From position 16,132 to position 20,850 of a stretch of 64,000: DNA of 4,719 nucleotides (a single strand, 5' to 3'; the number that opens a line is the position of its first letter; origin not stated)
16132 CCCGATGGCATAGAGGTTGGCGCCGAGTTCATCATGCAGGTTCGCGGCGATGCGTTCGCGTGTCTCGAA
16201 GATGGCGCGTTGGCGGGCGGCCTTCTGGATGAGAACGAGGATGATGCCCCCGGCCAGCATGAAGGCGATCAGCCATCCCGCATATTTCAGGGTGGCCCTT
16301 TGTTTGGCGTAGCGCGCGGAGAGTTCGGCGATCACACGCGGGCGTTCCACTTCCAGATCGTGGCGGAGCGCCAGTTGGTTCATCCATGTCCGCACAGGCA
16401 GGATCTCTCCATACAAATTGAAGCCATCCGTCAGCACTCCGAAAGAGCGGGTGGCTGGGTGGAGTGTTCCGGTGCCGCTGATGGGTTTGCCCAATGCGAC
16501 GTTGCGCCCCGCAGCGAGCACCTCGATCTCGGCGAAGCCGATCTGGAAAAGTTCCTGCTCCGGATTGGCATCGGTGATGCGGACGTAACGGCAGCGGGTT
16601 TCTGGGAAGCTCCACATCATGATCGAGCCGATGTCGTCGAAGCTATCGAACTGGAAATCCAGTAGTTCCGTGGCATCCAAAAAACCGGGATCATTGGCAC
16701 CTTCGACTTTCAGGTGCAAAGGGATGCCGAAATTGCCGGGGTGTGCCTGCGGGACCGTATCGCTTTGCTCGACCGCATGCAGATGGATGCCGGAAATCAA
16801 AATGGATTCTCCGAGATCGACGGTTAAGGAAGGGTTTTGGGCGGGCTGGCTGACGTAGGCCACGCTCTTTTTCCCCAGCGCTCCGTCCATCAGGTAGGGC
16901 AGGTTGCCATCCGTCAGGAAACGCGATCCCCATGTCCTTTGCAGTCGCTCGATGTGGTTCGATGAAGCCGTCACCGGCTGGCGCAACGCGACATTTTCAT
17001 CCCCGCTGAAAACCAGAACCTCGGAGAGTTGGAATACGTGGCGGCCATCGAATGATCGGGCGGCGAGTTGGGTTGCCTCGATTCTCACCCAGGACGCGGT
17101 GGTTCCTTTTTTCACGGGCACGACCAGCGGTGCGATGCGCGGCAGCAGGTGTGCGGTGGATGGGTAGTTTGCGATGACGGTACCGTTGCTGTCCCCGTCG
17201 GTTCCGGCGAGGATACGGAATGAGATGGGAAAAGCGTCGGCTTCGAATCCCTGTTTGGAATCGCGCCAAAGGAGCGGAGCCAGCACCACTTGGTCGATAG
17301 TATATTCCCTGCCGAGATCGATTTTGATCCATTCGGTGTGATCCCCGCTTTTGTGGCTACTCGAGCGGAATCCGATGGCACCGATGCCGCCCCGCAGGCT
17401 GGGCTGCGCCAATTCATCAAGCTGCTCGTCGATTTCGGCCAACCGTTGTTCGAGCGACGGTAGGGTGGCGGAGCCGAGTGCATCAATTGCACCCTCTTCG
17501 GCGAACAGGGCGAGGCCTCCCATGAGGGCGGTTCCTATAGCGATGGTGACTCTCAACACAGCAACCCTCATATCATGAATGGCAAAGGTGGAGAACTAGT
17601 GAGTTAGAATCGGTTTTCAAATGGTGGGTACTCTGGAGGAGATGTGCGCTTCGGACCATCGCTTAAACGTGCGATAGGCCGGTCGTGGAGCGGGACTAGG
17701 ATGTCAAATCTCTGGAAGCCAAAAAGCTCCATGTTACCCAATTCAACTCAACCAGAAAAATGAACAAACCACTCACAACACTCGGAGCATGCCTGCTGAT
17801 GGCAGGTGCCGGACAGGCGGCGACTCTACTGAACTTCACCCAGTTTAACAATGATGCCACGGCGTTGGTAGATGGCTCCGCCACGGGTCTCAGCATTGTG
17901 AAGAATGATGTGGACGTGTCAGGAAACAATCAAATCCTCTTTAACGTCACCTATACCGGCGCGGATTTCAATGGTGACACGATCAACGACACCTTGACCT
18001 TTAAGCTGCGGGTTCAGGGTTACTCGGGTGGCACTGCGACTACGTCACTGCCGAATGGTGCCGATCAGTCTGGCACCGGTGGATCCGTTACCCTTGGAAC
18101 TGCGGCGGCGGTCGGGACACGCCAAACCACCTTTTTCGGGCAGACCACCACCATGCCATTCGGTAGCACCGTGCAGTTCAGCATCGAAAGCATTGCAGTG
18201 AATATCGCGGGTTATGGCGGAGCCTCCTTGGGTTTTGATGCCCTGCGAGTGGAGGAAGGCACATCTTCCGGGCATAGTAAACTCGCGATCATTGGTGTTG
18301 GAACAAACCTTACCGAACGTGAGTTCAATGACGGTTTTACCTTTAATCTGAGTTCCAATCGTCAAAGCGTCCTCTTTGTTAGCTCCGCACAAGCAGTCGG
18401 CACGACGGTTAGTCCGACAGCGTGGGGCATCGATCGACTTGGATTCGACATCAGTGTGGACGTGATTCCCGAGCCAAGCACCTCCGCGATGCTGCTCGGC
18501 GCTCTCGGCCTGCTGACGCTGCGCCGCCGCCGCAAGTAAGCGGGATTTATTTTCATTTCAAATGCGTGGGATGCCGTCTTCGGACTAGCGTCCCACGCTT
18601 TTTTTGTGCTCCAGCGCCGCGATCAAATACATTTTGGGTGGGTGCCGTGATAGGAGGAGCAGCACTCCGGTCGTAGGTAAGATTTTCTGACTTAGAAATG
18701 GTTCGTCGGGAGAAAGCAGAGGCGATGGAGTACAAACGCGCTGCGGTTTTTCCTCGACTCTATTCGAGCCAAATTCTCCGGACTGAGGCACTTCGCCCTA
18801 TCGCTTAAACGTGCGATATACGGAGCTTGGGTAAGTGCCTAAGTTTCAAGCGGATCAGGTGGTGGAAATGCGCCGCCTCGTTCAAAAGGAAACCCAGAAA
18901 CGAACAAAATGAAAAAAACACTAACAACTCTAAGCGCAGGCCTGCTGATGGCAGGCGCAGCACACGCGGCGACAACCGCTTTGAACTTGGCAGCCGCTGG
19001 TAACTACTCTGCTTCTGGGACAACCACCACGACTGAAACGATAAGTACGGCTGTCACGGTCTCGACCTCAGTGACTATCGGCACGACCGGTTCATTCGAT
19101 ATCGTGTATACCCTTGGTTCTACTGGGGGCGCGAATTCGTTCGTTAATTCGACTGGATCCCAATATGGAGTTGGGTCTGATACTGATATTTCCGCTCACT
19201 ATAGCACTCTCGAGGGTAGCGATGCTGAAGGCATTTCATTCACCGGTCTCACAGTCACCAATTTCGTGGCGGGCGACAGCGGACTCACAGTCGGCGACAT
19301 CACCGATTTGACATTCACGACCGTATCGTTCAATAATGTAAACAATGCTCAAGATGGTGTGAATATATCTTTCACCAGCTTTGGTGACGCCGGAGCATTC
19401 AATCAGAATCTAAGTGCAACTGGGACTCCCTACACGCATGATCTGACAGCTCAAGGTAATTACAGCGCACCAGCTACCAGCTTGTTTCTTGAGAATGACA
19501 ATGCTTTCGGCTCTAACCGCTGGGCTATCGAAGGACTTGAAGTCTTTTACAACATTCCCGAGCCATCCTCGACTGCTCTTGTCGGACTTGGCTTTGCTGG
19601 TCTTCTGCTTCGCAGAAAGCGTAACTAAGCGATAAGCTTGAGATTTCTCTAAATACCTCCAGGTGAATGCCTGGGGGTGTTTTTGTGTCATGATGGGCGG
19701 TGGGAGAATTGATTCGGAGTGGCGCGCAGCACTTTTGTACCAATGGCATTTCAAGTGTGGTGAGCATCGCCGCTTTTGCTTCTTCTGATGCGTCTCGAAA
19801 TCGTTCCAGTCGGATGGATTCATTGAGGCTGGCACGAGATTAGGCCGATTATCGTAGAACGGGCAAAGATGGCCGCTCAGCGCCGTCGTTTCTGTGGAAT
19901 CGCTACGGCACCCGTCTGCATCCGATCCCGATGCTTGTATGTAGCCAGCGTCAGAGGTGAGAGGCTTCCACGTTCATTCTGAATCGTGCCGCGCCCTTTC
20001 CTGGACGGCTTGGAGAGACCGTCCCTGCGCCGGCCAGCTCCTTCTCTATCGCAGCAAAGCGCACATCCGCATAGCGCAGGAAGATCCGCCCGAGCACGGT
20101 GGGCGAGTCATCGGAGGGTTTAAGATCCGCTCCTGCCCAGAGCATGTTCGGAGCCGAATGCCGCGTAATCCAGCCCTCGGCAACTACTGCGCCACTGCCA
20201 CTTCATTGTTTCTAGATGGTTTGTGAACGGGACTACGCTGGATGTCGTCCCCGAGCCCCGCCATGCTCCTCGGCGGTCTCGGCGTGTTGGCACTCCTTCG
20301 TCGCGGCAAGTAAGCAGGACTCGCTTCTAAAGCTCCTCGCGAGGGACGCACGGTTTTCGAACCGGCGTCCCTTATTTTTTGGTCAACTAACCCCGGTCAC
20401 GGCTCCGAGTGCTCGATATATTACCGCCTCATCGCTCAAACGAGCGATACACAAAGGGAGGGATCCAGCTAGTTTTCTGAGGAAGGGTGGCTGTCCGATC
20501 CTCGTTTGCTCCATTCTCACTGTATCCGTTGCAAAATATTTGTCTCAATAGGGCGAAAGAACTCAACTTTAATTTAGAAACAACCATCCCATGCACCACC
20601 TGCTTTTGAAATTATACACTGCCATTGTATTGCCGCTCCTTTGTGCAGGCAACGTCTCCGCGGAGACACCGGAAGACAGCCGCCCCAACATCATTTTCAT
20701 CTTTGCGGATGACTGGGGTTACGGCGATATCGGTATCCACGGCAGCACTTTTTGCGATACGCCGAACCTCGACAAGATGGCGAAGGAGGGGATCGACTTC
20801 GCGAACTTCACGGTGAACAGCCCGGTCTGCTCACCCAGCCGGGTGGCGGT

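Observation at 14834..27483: Candidate regulon: sugar-domain sensor kinase + LuxR regulator and a 19-bp palindrome in front of all three downstream transcription units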

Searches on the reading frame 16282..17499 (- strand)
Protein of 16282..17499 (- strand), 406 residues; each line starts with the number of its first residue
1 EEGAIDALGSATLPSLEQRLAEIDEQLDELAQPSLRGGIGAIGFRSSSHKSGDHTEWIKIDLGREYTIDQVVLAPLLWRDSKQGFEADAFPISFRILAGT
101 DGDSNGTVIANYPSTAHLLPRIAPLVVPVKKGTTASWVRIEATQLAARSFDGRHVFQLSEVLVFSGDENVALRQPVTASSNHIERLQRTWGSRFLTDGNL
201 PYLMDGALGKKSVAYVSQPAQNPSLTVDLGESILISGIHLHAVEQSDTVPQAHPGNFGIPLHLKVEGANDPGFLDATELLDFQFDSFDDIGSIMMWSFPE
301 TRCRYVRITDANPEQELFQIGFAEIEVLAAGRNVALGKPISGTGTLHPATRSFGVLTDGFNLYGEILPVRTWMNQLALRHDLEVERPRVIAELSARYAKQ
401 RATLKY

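Call 46: search_solved_structures(query=window:16282-17499:-, max_evalue=1, show_alignments=1)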
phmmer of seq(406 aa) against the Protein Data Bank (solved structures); distinct sequences matched with E-value up to 1: 1.
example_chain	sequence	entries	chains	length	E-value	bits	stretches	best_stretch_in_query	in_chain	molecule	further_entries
5k52_A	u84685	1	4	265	0.71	12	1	273-361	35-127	Aldehyde decarbonylase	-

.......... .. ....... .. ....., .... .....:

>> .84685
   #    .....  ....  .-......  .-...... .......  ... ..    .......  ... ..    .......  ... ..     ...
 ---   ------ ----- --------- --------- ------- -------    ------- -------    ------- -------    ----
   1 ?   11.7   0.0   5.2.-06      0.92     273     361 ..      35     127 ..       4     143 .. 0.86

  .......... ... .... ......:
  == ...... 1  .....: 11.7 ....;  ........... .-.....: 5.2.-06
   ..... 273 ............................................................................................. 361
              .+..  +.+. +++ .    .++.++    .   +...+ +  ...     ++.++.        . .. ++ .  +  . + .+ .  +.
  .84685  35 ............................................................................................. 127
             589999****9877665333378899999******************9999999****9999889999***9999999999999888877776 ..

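Call 83: predict_structure(alignment_id=A4)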
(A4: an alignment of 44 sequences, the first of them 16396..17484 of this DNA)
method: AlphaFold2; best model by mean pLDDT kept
length: 363 residues; sequences in the alignment: 44
mean_pLDDT: 86.8   pTM: 0.81
mean pLDDT of the five models: 86.8, 86.5, 86.2, 84.8, 83.4
residues with pLDDT >= 90: 198; 70-90: 114; 50-70: 48; < 50: 3
segments of 3 or more residues with pLDDT < 50: none
pLDDT, mean of each block of 10 residues (from residue 1): 78 85 60 74 96 97 96 85 95 94 96 86 96 98 95 95 93 81 81 69 70 89 98 87 63 90 97 94 83 96 87 89 94 89 70 85 70
secondary structure, 60 per line:
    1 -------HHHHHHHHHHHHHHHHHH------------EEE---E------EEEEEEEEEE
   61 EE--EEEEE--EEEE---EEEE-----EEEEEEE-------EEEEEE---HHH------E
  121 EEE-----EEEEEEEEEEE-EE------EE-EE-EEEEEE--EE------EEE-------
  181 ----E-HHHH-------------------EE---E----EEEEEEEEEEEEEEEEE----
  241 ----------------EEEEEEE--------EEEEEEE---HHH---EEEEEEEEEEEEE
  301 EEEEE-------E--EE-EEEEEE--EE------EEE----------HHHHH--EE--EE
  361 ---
elements in order: H8-25 E38-40 E51-62 E65-69 E72-75 E79-82 E88-94 E102-107 E120-123 E129-139 E155-160 E171-173 H187-190 E220-236 E257-263 E272-278 E288-305 E319-324 E335-337 H348-352

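Call 85: fold_search(model_id=the predicted structure, library=pdb)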
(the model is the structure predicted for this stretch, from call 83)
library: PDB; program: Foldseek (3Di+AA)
matches with E <= 10: 914; with E <= 0.001: 56
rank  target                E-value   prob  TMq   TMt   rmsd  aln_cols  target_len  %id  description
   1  8ayr_A                7.8e-08  1.00  0.25  0.14  21.2       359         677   12  Sialidases and Fucosidases of Akkermansia muciniphila are key for rapid growth on colonic mucin and nutrient sharing a (released 2023-03-01)
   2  8ayr_B                4.7e-07  1.00  0.25  0.14  21.8       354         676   12  Sialidases and Fucosidases of Akkermansia muciniphila are key for rapid growth on colonic mucin and nutrient sharing a (released 2023-03-01)
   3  3cqo_A                8.1e-07  1.00  0.25  0.30  20.5       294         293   13  Crystal structure of a f-lectin (fucolectin) from morone saxatilis (striped bass) serum (released 2009-04-28)
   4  9eou_A                9.6e-07  1.00  0.22  0.26  15.2       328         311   14  Crystal Structure of the b1b2 domains from Human Neuropilin-1 in complex with a peptide. (released 2024-06-26)
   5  7jnb                  1.2e-06  1.00  0.24  0.23  19.7       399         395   11  The structure of CBM32-1 and CBM32-2 domains from Clostridium perfringens ZmpB in complex with GalNAc (released 2021-02-03)
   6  7jnd                  1.4e-06  1.00  0.26  0.25  20.4       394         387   11  The structure of CBM32-1 and CBM32-2 domains from Clostridium perfringens ZmpB (released 2021-02-03)
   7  2qqi                  1.4e-06  1.00  0.24  0.27  16.2       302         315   14  Crystal Structure of the b1b2 Domains from Human Neuropilin-1 (released 2007-11-20)
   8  8c5g_A                2.0e-06  1.00  0.24  0.28  16.4       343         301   13  Structure of human Neuropilin-1 b1b2 domains in complex with Chlorotoxin (Leiurus quinquestriatus) (released 2024-01-17)
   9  2orx                  2.5e-06  1.00  0.22  0.25  16.2       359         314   13  Structural Basis for Ligand Binding and Heparin Mediated Activation of Neuropilin (released 2007-04-03)
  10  8c5g_B                2.6e-06  1.00  0.21  0.25  16.5       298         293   14  Structure of human Neuropilin-1 b1b2 domains in complex with Chlorotoxin (Leiurus quinquestriatus) (released 2024-01-17)
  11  7jnf                  2.9e-06  1.00  0.24  0.23  19.8       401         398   11  The structure of CBM32-1 and CBM32-2 domains from Clostridium perfringens ZmpB in complex with GalNAc (released 2021-02-03)
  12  2orz_A                5.1e-06  1.00  0.24  0.27  16.7       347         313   13  Structural Basis for Ligand Binding and Heparin Mediated Activation of Neuropilin (released 2007-04-03)
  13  4zrx                  5.4e-06  1.00  0.23  0.15  22.9       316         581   14  Crystal structure of a putative alpha-L-fucosidase (BACOVA_04357) from Bacteroides ovatus ATCC 8483 at 1.59 A resolution (released 2015-05-27)
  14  7jfs                  5.4e-06  1.00  0.26  0.11  20.4       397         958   10  The structure of the CBM32-1, CBM32-2, and M60 catalytic domains from Clostridium perfringens ZmpB (released 2021-02-03)
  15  4bxs_V                8.0e-06  1.00  0.36  0.13  14.5       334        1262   14  Crystal Structure of the Prothrombinase Complex from the Venom of Pseudonaja Textilis (released 2013-07-31)
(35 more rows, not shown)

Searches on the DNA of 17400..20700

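Call 43: search_rna_families(source=window, start=17400, end=20700, threshold=evalue, max_evalue=1)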
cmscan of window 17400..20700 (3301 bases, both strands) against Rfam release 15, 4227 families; matches with E-value up to 1: 0.
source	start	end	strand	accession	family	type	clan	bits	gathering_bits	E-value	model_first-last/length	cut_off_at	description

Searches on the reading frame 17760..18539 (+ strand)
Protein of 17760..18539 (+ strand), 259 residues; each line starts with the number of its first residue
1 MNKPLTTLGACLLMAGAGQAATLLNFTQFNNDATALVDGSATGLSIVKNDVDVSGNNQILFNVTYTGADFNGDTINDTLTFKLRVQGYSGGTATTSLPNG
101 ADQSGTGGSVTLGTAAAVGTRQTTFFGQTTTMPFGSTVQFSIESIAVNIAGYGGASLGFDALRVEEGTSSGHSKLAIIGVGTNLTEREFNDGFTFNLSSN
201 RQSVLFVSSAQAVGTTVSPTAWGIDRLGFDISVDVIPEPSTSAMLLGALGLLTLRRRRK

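Call 6: search_protein_families(library=pfam, proteins=[window:17760-18539:+], max_evalue=0.01)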
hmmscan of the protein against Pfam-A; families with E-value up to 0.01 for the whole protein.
window:17760-18539:+ (259 aa): 1 family
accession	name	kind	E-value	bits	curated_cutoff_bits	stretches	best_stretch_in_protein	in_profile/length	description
PF07589.16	PEP-CTERM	-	2e-05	24.9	20.7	1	236-259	2-24/24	PEP-CTERM motif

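Call 47: search_protein_families(library=ncbifam, max_evalue=0.001, proteins=[window:17760-18539:+])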
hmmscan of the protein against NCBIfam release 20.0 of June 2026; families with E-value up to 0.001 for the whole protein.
window:17760-18539:+ (259 aa): 5 families
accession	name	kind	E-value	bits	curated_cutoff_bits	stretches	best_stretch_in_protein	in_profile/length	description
TIGR02595.1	PEP_CTERM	domain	9.6e-06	26.1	16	1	236-259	1-24/24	PEP-CTERM sorting domain-containing protein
NF038126.1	PEP_CTERM_FxDxF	subfamily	2.4e-05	24.6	50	1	230-258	136-164/165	FxDxF family PEP-CTERM protein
NF038129.1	PEP_NF038129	equivalog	0.00028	20.8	65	1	118-259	65-194/194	NF038129 family PEP-CTERM protein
NF038118.1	PEP_CTERM_CCXG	equivalog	0.0007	19.3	90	0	232-259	172-199/199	CCXG family PEP-CTERM protein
NF038124.1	PEP_CTERM_TLD_A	exception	0.0008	19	100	1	179-259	155-234/235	PEP_CTERM-anchored TLD domain-containing protein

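Call 58: find_homologous_proteins(query=window:17760-18536:+, max_evalue=0.001)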
Query window:17760-18536:+ (259 aa): 5 proteins with E <= 0.001 among 4170 candidates.
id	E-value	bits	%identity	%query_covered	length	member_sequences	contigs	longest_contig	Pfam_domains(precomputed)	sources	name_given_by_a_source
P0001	1.4e-158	544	100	100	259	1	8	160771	-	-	-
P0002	5.3e-71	257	54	98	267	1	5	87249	PF07589.17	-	-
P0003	5.9e-67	244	57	92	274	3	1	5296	PF07589.17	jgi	jgi:hypothetical protein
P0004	1.7e-32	131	38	100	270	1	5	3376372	PF07589.17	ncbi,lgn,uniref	ncbi:PEP-CTERM sorting domain-containing protein [Luteolibacter sp. AS25]|uniref:PEP-CTERM sorting d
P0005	3.0e-21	94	35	73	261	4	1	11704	PF07589.17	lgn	-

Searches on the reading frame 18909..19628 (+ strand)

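Call 6: search_protein_families(library=pfam, proteins=[window:18909-19628:+], max_evalue=0.01)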
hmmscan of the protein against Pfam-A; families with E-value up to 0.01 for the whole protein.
window:18909-19628:+ (239 aa): 1 family
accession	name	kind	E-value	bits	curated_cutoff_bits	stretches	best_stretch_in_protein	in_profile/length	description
PF07589.16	PEP-CTERM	-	2e-06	28.1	20.7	1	216-237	2-24/24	PEP-CTERM motif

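Call 47: search_protein_families(library=ncbifam, max_evalue=0.001, proteins=[window:18909-19628:+])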
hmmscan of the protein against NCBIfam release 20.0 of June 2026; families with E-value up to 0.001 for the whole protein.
window:18909-19628:+ (239 aa): 2 families
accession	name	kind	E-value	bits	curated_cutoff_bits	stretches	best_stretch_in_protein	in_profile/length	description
TIGR02595.1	PEP_CTERM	domain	3.3e-05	24.4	16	1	216-238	1-23/24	PEP-CTERM sorting domain-containing protein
NF033554.9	floc_PepA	equivalog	0.00017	21.4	80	0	2-238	1-259/261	flocculation-associated PEP-CTERM protein PepA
